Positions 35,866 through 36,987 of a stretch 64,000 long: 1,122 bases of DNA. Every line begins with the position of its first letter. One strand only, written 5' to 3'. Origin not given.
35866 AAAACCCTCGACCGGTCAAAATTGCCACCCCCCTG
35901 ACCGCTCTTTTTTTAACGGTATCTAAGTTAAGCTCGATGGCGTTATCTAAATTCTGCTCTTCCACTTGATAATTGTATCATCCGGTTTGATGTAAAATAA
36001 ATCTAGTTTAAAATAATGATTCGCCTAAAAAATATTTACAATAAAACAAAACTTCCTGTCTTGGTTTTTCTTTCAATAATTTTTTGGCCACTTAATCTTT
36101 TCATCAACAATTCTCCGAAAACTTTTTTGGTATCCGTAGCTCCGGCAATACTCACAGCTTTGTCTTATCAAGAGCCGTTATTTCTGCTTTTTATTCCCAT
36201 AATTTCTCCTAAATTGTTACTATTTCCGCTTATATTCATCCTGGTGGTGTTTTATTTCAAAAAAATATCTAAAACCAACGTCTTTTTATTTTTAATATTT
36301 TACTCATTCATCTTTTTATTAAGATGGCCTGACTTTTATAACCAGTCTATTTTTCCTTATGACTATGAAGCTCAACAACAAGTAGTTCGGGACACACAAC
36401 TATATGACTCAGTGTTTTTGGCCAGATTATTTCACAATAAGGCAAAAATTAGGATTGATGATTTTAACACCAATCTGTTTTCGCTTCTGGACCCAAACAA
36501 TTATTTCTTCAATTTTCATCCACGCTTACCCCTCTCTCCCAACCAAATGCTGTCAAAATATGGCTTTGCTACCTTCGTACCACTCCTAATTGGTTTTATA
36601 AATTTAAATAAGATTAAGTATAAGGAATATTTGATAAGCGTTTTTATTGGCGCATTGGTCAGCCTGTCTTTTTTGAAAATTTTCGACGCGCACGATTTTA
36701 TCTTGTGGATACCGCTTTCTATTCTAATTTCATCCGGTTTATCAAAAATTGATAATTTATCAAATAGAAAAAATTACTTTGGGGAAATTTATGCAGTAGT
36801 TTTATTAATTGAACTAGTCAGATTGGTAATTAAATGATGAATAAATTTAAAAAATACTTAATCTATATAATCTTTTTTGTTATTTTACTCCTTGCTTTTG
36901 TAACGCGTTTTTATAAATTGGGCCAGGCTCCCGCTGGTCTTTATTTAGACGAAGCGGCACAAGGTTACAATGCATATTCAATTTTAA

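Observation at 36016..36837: Second independent half-size family A derivative, again immediately 5' of and overlapping a full-length paralog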

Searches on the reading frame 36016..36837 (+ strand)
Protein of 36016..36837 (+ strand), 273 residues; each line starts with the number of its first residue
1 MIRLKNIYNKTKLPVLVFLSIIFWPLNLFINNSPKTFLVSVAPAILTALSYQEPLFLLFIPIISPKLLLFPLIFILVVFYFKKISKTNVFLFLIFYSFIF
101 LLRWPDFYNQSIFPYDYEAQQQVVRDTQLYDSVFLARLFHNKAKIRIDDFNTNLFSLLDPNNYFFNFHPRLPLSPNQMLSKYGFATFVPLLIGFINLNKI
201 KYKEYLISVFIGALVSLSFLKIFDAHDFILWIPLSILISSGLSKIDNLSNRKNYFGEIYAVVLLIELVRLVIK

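Call 3: search_protein_families(library=pfam, proteins=[window:36016-36837:+], max_evalue=0.1)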
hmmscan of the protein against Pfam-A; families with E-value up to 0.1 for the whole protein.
window:36016-36837:+ (273 aa): 0 families

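Call 9: find_homologous_proteins(query=window:36016-36837:+, max_evalue=0.001)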
Query window:36016-36837:+ (273 aa): 53 proteins with E <= 0.001 among 4193 candidates.
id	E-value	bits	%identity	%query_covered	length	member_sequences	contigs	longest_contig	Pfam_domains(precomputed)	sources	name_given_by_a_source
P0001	3.1e-167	573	100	100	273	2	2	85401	-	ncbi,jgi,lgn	-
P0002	8.2e-69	250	49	95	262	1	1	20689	-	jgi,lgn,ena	-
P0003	1.4e-65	240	46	95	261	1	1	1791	-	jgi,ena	-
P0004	6.1e-55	205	42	95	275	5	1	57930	-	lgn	-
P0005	1.1e-54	204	42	97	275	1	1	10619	-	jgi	jgi:hypothetical protein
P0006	1.9e-54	203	41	97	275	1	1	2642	-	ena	-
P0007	4.0e-54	202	43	95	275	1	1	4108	-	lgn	-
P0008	9.0e-54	201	46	86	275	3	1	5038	-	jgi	jgi:hypothetical protein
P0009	1.1e-53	201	43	97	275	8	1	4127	-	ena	-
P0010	7.2e-51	191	46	83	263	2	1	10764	-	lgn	-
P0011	1.5e-48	184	39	94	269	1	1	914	-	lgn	-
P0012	1.7e-48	184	46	79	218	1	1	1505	-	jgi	jgi:hypothetical protein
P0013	1.1e-47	181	41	97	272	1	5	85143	-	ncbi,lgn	-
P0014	1.4e-47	181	40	92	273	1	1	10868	-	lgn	-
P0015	1.7e-47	180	39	95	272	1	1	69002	-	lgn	-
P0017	1.3e-46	177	43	93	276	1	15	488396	-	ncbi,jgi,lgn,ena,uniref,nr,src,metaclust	ncbi:hypothetical protein A2715_04730 [Candidatus Woesebacteria bacterium RIFCSPHIGHO2_01_FULL_39_32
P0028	2.5e-43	167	39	94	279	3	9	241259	-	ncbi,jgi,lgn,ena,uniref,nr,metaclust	ncbi:MAG: hypothetical protein US60_C0001G0015 [Microgenomates group bacterium GW2011_GWC1_37_8]|uni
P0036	7.4e-42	162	34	95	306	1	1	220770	-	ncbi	-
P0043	1.6e-36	144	38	81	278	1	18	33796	-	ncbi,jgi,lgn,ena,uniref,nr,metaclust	ncbi:hypothetical protein A3E46_02745 [Candidatus Woesebacteria bacterium RIFCSPHIGHO2_12_FULL_46_16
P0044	3.1e-36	143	38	87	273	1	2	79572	-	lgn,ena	-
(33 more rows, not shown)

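Call 11: find_encoding_contigs(protein=P0017, flank=6000, max_places=2)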
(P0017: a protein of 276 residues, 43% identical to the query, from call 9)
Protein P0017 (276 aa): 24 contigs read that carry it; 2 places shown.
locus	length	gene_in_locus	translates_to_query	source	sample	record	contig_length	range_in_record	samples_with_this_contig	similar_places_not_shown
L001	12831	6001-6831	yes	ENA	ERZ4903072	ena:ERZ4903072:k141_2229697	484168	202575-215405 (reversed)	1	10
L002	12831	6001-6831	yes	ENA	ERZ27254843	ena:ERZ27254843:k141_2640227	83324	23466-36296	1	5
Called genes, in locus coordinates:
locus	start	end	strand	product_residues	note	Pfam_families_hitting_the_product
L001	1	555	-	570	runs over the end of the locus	PF13231:PMT_2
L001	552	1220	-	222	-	PF02834:LigT_PEase (faint), PF13563:2_5_RNA_ligase2 (weak), PF06299:DUF1045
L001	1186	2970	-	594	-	-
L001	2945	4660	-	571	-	PF13231:PMT_2 (faint)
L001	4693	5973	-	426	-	-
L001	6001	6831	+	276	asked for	-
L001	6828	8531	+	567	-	PF13231:PMT_2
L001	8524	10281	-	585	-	PF13231:PMT_2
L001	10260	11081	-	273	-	PF00535:Glycos_transf_2, PF10111:Glyco_tranf_2_2, PF13641:Glyco_tranf_2_3, PF13632:Glyco_trans_2_3 (weak)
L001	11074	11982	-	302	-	PF00535:Glycos_transf_2, PF10111:Glyco_tranf_2_2 (faint), PF13641:Glyco_tranf_2_3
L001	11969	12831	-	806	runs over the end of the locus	PF09586:YfhO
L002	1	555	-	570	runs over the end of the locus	PF13231:PMT_2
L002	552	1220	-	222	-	PF02834:LigT_PEase (faint), PF13563:2_5_RNA_ligase2 (weak), PF06299:DUF1045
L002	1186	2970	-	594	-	-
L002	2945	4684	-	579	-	PF13231:PMT_2 (faint)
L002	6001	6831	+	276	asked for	-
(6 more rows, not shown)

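Call 12: find_encoding_contigs(protein=P0028, flank=6000, max_places=2)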
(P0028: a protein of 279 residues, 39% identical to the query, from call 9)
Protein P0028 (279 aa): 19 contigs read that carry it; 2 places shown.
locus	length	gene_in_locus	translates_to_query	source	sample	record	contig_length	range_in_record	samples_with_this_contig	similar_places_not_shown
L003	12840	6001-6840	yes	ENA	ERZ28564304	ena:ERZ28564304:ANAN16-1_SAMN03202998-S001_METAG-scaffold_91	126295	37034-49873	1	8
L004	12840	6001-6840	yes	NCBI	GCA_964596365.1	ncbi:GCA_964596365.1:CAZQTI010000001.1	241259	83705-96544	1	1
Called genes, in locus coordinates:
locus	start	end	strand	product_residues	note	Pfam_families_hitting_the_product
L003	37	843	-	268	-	PF00535:Glycos_transf_2, PF10111:Glyco_tranf_2_2 (weak)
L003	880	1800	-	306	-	PF00535:Glycos_transf_2, PF13641:Glyco_tranf_2_3, PF13632:Glyco_trans_2_3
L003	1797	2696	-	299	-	PF00535:Glycos_transf_2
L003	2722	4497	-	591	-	-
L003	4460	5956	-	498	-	PF01943:Polysacc_synt, PF13440:Polysacc_synt_3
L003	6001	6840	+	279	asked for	-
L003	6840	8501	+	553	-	PF13231:PMT_2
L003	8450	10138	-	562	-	-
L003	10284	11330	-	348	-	PF00248:Aldo_ket_red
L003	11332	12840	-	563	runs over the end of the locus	PF02366:PMT (weak), PF13231:PMT_2 (weak)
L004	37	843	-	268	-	PF00535:Glycos_transf_2, PF10111:Glyco_tranf_2_2 (weak)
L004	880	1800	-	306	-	PF00535:Glycos_transf_2, PF13641:Glyco_tranf_2_3, PF13632:Glyco_trans_2_3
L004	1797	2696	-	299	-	PF00535:Glycos_transf_2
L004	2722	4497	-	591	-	-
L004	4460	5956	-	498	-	PF01943:Polysacc_synt, PF13440:Polysacc_synt_3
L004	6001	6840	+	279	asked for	-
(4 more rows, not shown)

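Call 13: find_encoding_contigs(protein=P0036, flank=6000, max_places=1)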
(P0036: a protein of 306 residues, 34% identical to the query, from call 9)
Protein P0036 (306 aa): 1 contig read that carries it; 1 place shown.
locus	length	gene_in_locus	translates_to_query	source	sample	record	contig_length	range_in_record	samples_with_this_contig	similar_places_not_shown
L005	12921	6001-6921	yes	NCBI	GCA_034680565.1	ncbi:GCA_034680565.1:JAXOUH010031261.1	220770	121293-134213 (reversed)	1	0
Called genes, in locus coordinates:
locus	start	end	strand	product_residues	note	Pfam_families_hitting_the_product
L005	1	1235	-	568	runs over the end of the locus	PF13231:PMT_2 (weak)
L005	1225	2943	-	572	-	-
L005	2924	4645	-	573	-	PF13231:PMT_2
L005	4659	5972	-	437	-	-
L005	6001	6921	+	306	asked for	-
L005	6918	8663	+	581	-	-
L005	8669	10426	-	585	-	PF13231:PMT_2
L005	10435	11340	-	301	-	PF13641:Glyco_tranf_2_3, PF00535:Glycos_transf_2, PF10111:Glyco_tranf_2_2 (weak)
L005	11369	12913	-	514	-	-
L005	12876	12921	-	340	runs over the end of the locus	PF13439:Glyco_transf_4, PF00534:Glycos_transf_1, PF13692:Glyco_trans_1_4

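Call 14: find_encoding_contigs(protein=P0043, flank=6000, max_places=1)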
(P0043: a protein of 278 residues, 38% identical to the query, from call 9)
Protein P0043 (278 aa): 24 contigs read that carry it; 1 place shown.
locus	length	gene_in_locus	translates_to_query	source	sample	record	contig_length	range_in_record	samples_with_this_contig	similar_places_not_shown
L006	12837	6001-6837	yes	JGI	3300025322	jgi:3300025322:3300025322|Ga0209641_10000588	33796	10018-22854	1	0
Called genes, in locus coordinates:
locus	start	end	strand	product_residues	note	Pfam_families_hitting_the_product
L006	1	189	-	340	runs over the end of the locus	PF13439:Glyco_transf_4 (weak), PF00534:Glycos_transf_1, PF13692:Glyco_trans_1_4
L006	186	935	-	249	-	PF00535:Glycos_transf_2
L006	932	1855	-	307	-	PF00535:Glycos_transf_2, PF13641:Glyco_tranf_2_3, PF13632:Glyco_trans_2_3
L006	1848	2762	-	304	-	PF00535:Glycos_transf_2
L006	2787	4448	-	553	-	-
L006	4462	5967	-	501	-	PF01943:Polysacc_synt, PF13440:Polysacc_synt_3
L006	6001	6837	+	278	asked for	-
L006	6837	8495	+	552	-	PF13231:PMT_2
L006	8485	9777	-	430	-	-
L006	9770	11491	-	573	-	PF09586:YfhO (faint), PF10131:PTPS_related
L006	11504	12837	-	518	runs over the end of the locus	PF02366:PMT, PF13231:PMT_2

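Call 15: find_encoding_contigs(protein=P0044, flank=6000, max_places=1)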
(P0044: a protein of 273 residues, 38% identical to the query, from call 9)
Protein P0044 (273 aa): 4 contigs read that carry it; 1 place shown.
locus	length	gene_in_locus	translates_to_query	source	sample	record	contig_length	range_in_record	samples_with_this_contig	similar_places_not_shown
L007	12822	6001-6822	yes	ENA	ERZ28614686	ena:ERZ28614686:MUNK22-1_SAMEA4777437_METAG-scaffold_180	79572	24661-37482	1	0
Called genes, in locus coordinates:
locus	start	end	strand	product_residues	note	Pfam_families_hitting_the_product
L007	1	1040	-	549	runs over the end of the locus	PF02366:PMT (weak), PF13231:PMT_2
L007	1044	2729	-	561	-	-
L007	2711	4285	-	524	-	-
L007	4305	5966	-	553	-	PF13231:PMT_2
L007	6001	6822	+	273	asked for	-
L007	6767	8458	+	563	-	PF13231:PMT_2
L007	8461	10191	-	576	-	PF13231:PMT_2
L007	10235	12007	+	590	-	PF13231:PMT_2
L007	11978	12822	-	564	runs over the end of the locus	PF02366:PMT (weak)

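Call 16: find_encoding_contigs(protein=P0001, flank=2000, max_places=2)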
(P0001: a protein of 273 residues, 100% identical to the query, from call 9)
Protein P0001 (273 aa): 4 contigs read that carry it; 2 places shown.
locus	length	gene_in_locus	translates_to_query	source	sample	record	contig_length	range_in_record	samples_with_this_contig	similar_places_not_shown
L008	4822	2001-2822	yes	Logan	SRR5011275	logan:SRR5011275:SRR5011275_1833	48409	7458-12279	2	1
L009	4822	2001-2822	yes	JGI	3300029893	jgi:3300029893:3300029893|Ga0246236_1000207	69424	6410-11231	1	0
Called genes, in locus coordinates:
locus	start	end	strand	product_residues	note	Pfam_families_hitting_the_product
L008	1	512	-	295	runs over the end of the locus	PF13489:Methyltransf_23, PF13649:Methyltransf_25 (weak), PF13847:Methyltransf_31, PF08241:Methyltransf_11, PF08242:Methyltransf_12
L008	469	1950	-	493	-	PF01943:Polysacc_synt, PF13440:Polysacc_synt_3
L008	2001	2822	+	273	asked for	-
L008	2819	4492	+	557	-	PF13231:PMT_2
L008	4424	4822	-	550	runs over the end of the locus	PF10131:PTPS_related (weak)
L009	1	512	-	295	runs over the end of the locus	PF13489:Methyltransf_23, PF13649:Methyltransf_25 (weak), PF13847:Methyltransf_31, PF08241:Methyltransf_11, PF08242:Methyltransf_12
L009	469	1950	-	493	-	PF01943:Polysacc_synt, PF13440:Polysacc_synt_3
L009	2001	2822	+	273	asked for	-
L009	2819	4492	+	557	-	PF13231:PMT_2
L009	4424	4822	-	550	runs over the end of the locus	PF10131:PTPS_related (weak)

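Call 19: search_solved_structures(query=A2, max_evalue=10, show_alignments=2)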
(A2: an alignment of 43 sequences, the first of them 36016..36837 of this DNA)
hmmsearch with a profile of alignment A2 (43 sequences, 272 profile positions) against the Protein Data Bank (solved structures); distinct sequences matched with E-value up to 10: 3.
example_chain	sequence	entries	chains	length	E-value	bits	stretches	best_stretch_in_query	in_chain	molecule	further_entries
9qt5_T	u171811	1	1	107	0.9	11.9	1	130-173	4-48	Large ribosomal subunit protein uL23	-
3crc_A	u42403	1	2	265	1.1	11.6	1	114-152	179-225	Protein mazG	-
3cra_A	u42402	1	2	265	1.1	11.6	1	114-152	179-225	Protein mazG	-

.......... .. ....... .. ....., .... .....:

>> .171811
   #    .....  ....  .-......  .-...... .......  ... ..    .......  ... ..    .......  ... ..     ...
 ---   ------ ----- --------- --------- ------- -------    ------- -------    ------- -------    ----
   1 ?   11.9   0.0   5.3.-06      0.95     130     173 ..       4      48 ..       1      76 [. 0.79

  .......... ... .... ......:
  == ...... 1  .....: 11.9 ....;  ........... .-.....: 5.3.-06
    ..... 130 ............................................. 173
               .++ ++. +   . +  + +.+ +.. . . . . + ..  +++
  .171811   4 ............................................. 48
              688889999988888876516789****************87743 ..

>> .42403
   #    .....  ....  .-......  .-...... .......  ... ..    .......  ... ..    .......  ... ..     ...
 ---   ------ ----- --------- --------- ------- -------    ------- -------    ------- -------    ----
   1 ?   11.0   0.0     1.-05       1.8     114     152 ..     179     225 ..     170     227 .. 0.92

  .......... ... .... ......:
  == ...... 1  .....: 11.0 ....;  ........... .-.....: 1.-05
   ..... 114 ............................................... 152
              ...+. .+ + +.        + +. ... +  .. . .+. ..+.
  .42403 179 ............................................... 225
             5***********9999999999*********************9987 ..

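Call 29: predict_structure(alignment_id=A2)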
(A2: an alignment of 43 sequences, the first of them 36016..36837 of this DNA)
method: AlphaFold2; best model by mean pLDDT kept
length: 273 residues; sequences in the alignment: 43
mean_pLDDT: 89.9   pTM: 0.86
mean pLDDT of the five models: 89.9, 88.5, 88.3, 88.3, 86.9
residues with pLDDT >= 90: 202; 70-90: 44; 50-70: 27; < 50: 0
segments of 3 or more residues with pLDDT < 50: none
pLDDT, mean of each block of 10 residues (from residue 1): 58 93 96 95 98 96 98 96 91 97 97 80 66 70 84 94 87 79 96 97 96 98 94 97 89 90 96 91
secondary structure, 60 per line:
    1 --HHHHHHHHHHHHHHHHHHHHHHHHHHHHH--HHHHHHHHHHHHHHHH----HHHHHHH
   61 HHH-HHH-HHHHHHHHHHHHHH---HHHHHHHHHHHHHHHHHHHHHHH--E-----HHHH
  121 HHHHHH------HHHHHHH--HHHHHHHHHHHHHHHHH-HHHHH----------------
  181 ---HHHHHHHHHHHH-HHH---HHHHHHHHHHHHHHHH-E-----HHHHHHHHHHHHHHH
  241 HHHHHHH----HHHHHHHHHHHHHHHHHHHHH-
elements in order: H3-31 H34-49 H54-63 H69-82 H86-108 H117-126 H133-139 H142-158 H160-164 H184-195 H203-218 H226-247 H252-272

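Call 31: fold_search(model_id=the predicted structure, library=pdb)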
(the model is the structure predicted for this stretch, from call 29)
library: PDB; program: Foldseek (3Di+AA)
matches with E <= 10: 67; with E <= 0.001: 0
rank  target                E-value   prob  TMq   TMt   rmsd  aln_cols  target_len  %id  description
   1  8b6l_I                5.3e-01  0.35  0.28  0.14  15.8       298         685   13  Subtomogram average of the human Sec61-TRAP-OSTA-translocon (released 2022-12-07)
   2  5olg                  1.1e+00  0.06  0.13  0.11  29.1       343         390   11  Structure of the A2A-StaR2-bRIL562-ZM241385 complex at 1.86A obtained from in meso soaking experiments. (released 2018-01-17)
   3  6ftg_5                1.1e+00  0.09  0.20  0.12  18.0       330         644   10  Subtomogram average of OST-containing ribosome-translocon complexes from canine rough microsomal membranes (released 2018-03-21)
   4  5iu8                  1.6e+00  0.04  0.12  0.11  29.1       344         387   11  Crystal structure of stabilized A2A adenosine receptor A2AR-StaR2-bRIL in complex with compound 12f at 2.0A resolution (released 2016-06-29)
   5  8zwf_A                1.7e+00  0.04  0.12  0.10  27.7       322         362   13  cryoEM structure of JR14a bound C3aR-BRIL-BAG2 complex (released 2025-05-14)
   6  9eah_A                1.7e+00  0.04  0.14  0.12  25.7       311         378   10  Structure of nanobody AT209 in complex with the olmesartan-bound angiotensin II type I receptor (AT1R) (released 2025-03-05)
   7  5iu7                  1.8e+00  0.04  0.13  0.09  30.5       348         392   11  Crystal structure of stabilized A2A adenosine receptor A2AR-StaR2-bRIL in complex with compound 12c at 1.9A resolution (released 2016-06-29)
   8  4py0                  2.0e+00  0.05  0.14  0.11  26.2       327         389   12  Crystal structure of P2Y12 receptor in complex with 2MeSATP (released 2014-04-30)
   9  9h2x                  2.1e+00  0.03  0.12  0.11  29.4       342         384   13  Crystal structure of stabilized A2A adenosine receptor A2AR-StaR2-bRIL in complex with compound 7, a novel nanomolar A2A (released 2025-06-18)
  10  7w7s                  2.3e+00  0.07  0.19  0.22  16.8       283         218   12  High resolution structure of a fish aquaporin reveals a novel extracellular fold. (released 2022-10-12)
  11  5xpd                  2.4e+00  0.06  0.14  0.14  17.5       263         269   11  Sugar transporter of AtSWEET13 in inward-facing state with a substrate analog (released 2017-09-13)
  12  9ddo_A                2.5e+00  0.04  0.12  0.14  28.9       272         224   10  E. coli TonB-ExbBD TonB bound to ExbB chain C (released 2025-07-09)
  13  9g4d                  2.5e+00  0.03  0.12  0.12  21.4       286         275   10  Cryo-EM reconstruction of the full-length H209N mutant E. coli transmembrane formate transporter FocA (released 2025-10-22)
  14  5sv0_G                2.6e+00  0.03  0.11  0.13  30.3       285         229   11  Structure of the ExbB/ExbD complex from E. coli at pH 7.0 (released 2016-09-28)
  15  7w7r_C                3.1e+00  0.06  0.20  0.23  16.9       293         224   12  High resolution structure of a fish aquaporin reveals a novel extracellular fold. (released 2022-10-12)
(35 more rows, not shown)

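Call 36: search_protein_families(library=pfam, alignment_id=A2, max_evalue=1)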
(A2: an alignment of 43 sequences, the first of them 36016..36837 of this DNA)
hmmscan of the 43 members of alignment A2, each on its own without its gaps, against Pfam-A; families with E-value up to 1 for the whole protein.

A. member 1, window:36016-36837:+ (273 aa): 0 families

B. families by the number of members that match (of 43 scanned): 11 families
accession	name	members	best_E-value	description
PF14897.12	EpsG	3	0.00062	EpsG family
PF22570.1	LiaF-TM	2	0.052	LiaF transmembrane domain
PF11992.13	TgpA_N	1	0.00061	TgpA N-terminal domain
PF06912.16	DUF1275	1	0.024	Protein of unknown function (DUF1275)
PF07898.18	DUF1676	1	0.11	Protein of unknown function (DUF1676)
PF03669.18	ASTER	1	0.15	PAT complex subunit Asterix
PF13567.11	DUF4131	1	0.16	Domain of unknown function (DUF4131)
PF12409.13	P5-ATPase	1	0.18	P5-type ATPase cation transporter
PF06398.17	Pex24p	1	0.18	Integral peroxisomal membrane peroxin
PF13515.12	FUSC_2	1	0.41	Fusaric acid resistance protein-like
PF09716.15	ETRAMP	1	0.48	Malarial early transcribed membrane protein (ETRAMP)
